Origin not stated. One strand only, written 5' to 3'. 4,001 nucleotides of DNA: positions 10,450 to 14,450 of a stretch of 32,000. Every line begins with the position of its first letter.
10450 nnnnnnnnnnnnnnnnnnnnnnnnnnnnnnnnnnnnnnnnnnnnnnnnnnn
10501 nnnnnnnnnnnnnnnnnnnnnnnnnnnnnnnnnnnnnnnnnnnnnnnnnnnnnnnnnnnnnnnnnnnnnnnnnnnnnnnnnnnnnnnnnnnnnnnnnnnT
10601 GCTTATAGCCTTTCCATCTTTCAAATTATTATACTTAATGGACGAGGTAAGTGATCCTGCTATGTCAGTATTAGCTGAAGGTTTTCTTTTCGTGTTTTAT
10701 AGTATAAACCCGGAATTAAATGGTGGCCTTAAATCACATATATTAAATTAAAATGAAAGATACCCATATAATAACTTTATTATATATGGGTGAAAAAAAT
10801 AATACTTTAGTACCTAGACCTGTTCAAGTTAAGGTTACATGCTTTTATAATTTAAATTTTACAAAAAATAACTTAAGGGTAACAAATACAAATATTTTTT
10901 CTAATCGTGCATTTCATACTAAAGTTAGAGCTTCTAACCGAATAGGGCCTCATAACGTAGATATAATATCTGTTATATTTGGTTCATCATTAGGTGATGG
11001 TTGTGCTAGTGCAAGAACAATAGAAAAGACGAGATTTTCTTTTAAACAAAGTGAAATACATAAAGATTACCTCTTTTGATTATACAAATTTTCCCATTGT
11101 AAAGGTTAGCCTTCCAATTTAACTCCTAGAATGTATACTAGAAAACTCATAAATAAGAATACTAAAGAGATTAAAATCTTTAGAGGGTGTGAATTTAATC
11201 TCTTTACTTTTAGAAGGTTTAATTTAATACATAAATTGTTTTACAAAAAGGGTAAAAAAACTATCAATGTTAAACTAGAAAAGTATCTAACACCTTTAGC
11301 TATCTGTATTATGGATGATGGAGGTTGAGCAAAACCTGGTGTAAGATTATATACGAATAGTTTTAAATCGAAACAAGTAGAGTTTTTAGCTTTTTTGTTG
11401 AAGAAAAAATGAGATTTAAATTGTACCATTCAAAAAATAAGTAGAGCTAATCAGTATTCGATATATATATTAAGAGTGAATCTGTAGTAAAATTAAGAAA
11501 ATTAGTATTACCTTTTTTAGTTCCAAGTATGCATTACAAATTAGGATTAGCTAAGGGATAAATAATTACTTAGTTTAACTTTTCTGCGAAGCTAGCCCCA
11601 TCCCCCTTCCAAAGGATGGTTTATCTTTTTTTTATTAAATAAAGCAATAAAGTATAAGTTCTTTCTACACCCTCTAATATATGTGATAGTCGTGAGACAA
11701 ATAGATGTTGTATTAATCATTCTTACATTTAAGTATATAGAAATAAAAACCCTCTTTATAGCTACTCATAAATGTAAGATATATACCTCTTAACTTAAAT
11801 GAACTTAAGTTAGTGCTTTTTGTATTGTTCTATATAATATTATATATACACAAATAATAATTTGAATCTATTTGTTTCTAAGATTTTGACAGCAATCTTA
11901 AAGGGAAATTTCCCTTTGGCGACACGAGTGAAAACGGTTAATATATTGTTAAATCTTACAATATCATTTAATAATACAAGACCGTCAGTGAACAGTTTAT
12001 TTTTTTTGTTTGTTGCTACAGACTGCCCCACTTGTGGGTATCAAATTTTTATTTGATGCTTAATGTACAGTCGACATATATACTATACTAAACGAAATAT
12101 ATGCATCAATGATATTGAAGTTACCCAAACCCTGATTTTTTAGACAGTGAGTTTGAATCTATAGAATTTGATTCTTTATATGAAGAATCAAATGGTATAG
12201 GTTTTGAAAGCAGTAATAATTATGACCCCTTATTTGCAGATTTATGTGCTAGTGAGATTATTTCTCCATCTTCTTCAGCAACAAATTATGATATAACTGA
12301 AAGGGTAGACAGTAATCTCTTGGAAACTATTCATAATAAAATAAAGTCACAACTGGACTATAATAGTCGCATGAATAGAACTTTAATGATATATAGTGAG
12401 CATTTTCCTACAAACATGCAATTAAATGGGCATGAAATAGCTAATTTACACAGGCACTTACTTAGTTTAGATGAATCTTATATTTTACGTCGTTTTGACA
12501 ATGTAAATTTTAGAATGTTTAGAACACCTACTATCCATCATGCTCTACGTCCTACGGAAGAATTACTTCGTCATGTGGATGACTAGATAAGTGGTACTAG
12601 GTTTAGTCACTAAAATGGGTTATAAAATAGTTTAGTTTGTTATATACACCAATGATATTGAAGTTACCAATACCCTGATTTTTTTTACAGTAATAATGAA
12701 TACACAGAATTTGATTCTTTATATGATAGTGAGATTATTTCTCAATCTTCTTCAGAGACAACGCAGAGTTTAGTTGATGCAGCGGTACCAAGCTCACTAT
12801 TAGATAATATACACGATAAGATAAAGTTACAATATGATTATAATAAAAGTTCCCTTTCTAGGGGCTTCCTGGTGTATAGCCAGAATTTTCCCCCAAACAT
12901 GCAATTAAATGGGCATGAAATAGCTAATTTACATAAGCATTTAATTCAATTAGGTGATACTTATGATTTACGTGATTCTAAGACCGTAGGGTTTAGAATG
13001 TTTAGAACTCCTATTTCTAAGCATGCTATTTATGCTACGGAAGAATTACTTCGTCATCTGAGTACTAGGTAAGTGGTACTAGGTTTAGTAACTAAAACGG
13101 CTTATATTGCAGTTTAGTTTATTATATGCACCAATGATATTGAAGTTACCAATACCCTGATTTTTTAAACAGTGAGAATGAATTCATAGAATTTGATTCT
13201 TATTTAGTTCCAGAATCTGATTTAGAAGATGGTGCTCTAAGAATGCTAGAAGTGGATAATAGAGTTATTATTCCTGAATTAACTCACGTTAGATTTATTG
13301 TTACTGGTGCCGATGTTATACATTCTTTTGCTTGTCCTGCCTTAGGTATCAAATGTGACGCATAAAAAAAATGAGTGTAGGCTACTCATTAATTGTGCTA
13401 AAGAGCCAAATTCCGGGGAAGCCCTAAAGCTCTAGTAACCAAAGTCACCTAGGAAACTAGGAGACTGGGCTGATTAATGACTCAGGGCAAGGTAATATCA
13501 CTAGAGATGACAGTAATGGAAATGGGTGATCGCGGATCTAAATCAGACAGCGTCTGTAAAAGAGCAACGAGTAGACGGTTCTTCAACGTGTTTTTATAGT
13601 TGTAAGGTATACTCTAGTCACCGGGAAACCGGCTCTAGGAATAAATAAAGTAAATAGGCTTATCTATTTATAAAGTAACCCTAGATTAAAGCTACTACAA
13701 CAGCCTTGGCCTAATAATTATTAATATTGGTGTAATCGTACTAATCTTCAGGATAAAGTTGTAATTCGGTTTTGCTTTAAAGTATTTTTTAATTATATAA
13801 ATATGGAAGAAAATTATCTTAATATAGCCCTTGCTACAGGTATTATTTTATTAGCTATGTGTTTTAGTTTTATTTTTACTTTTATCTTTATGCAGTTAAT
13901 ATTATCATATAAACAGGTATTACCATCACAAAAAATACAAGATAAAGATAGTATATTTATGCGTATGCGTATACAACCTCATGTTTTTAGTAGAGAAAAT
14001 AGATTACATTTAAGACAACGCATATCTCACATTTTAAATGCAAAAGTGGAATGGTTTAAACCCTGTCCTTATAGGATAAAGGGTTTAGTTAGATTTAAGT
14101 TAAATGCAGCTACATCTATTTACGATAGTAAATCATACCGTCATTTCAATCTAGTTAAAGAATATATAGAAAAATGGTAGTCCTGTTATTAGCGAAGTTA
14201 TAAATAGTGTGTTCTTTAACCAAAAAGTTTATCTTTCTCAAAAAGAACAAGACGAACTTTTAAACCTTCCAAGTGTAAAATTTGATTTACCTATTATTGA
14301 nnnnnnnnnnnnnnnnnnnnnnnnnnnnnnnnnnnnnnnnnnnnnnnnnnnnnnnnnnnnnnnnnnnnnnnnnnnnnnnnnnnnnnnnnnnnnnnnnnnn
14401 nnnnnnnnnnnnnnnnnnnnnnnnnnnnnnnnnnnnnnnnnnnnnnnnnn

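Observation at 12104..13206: The cox2 exon-2 5' junction is triplicated, and two copies are fused in frame to a novel paralogous domain (possible alternative 3' exons)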

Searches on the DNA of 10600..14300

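Call 8: search_rna_families(source=window, start=10600, end=14300, threshold=evalue, max_evalue=10, show_alignments=3)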
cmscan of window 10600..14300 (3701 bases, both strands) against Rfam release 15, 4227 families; matches with E-value up to 10: 3.
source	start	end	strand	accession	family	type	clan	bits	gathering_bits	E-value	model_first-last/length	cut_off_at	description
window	13855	13938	-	RF00432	SNORA51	Gene; snRNA; snoRNA; HACA-box;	-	21.4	50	0.8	1-133/133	no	Small nucleolar RNA SNORA51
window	12155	12204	+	RF03306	mir-3923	Gene; miRNA;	-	18.1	94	9.8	16-68/83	no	mir-3923 microRNA precursor family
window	11052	11133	-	RF02213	ZFAT-AS1_3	Gene; lncRNA;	-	14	70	9.6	1-80/80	no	ZFAT antisense RNA 1 conserved region 3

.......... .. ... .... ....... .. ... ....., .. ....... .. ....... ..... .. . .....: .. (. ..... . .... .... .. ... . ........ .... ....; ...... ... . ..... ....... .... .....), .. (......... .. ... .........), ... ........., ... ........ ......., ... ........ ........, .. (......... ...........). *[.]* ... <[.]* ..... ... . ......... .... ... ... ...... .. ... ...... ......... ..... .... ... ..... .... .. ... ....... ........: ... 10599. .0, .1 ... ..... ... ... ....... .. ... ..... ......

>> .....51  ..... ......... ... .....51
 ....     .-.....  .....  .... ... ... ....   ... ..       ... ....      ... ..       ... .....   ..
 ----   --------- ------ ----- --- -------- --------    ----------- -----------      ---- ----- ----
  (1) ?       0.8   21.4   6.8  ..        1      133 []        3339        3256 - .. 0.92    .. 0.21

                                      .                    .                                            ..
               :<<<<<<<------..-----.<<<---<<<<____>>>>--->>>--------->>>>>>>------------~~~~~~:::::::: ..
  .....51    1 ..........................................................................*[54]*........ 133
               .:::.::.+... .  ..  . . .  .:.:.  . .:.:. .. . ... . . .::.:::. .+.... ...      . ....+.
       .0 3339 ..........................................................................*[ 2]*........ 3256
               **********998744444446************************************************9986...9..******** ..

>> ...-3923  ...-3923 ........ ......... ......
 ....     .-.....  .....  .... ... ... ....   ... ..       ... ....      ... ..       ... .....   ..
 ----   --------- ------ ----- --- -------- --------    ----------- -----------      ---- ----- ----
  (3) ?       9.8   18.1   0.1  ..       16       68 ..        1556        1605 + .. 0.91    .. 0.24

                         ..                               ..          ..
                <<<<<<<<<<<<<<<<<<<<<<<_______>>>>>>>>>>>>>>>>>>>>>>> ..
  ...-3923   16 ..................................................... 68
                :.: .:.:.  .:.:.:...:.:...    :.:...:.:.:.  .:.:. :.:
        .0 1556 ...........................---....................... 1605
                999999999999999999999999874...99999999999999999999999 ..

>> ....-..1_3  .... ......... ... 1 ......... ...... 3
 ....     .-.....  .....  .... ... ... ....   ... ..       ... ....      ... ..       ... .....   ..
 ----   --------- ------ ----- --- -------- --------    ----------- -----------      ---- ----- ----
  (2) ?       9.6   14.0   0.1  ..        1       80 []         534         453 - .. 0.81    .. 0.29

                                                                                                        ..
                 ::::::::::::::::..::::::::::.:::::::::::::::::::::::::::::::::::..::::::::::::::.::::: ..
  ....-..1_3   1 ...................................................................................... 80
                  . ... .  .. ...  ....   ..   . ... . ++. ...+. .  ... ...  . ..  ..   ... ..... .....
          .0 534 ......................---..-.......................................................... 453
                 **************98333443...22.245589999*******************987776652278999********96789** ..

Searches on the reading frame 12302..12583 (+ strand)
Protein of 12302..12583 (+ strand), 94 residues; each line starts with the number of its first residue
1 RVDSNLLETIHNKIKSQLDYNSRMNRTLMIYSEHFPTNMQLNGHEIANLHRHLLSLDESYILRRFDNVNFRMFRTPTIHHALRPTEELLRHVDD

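Call 98: predict_structure(alignment_id=A7)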
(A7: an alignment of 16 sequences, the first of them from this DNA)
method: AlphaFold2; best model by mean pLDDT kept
length: 94 residues; sequences in the alignment: 16
mean_pLDDT: 94.6   pTM: 0.85
mean pLDDT of the five models: 94.6, 94.6, 94.3, 93.3, 93.1
residues with pLDDT >= 90: 82; 70-90: 11; 50-70: 1; < 50: 0
segments of 3 or more residues with pLDDT < 50: none
pLDDT, mean of each block of 10 residues (from residue 1): 91 99 97 98 97 93 87 93 97 93
secondary structure, 60 per line:
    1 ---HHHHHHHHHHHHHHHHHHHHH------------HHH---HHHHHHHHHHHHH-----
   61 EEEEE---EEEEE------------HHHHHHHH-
elements in order: H4-24 H43-55 E61-65 E69-73 H86-93

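Call 101: fold_search(model_id=the predicted structure, library=pdb)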
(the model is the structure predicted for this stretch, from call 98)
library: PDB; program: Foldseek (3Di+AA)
matches with E <= 10: 159; with E <= 0.001: 0
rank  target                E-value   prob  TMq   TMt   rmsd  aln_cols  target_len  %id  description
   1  1gk3                  1.1e+00  0.07  0.22  0.05  12.8        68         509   18  Histidine Ammonia-Lyase (HAL) Mutant D145A from Pseudomonas putida (released 2002-02-21)
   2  9i22_A                1.8e+00  0.08  0.30  0.09  10.0       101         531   13  Structure of Human helicase RecQ1- Myc G-quadruplex - ADP complex (released 2025-10-01)
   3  2uzk_C                1.8e+00  0.07  0.25  0.25   7.7        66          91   14  Crystal structure of the human FOXO3a-DBD bound to DNA (released 2008-05-13)
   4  4bwx_B                2.1e+00  0.04  0.22  0.07  12.5       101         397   13  Structure of Neurospora crassa PAN3 pseudokinase mutant (released 2013-08-21)
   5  7q2x_C                2.3e+00  0.11  0.41  0.17   7.1        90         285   12  Cryo-EM structure of clamped S.cerevisiae condensin-DNA complex (Form I) (released 2022-03-23)
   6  6qj2_B                2.3e+00  0.08  0.35  0.37   7.6        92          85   10  Crystal structure of the C. thermophilum condensin Smc4 ATPase head in complex with the C-terminal domain of Brn1 (released 2019-07-03)
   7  3zqp_A                2.3e+00  0.03  0.16  0.18  11.7        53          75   11  Crystal structure of the small terminase oligomerization domain from a SPP1-like bacteriophage (released 2011-12-28)
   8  1eb4                  2.4e+00  0.05  0.23  0.05  12.8        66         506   18  Histidine Ammonia-Lyase (HAL) Mutant F329A from Pseudomonas putida (released 2002-02-21)
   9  3cuq_B                2.6e+00  0.10  0.34  0.20   6.4        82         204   10  Integrated structural and functional model of the human ESCRT-II complex (released 2008-11-04)
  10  4i99_C                2.6e+00  0.09  0.34  0.41   6.2        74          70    5  Crystal structure of the SmcHead bound to the C-winged helix domain of ScpA (released 2013-01-30)
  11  1gk2_A                2.6e+00  0.04  0.23  0.06  12.9        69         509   13  Histidine Ammonia-Lyase (HAL) Mutant F329G from Pseudomonas putida (released 2002-02-21)
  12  3zqp_E                2.6e+00  0.03  0.16  0.18  11.7        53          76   11  Crystal structure of the small terminase oligomerization domain from a SPP1-like bacteriophage (released 2011-12-28)
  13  4cyi_C                2.6e+00  0.03  0.22  0.07  13.7        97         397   12  Chaetomium thermophilum Pan3 (released 2014-06-11)
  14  8e05_A                2.8e+00  0.11  0.39  0.04   6.0        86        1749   13  Structure of dimeric LRRK1 (released 2023-08-30)
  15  3h0n                  2.8e+00  0.04  0.19  0.13  11.2        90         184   13  Crystal structure of a duf1470 family protein (jann_2411) from jannaschia sp. ccs1 at 1.45 A resolution (released 2009-04-21)
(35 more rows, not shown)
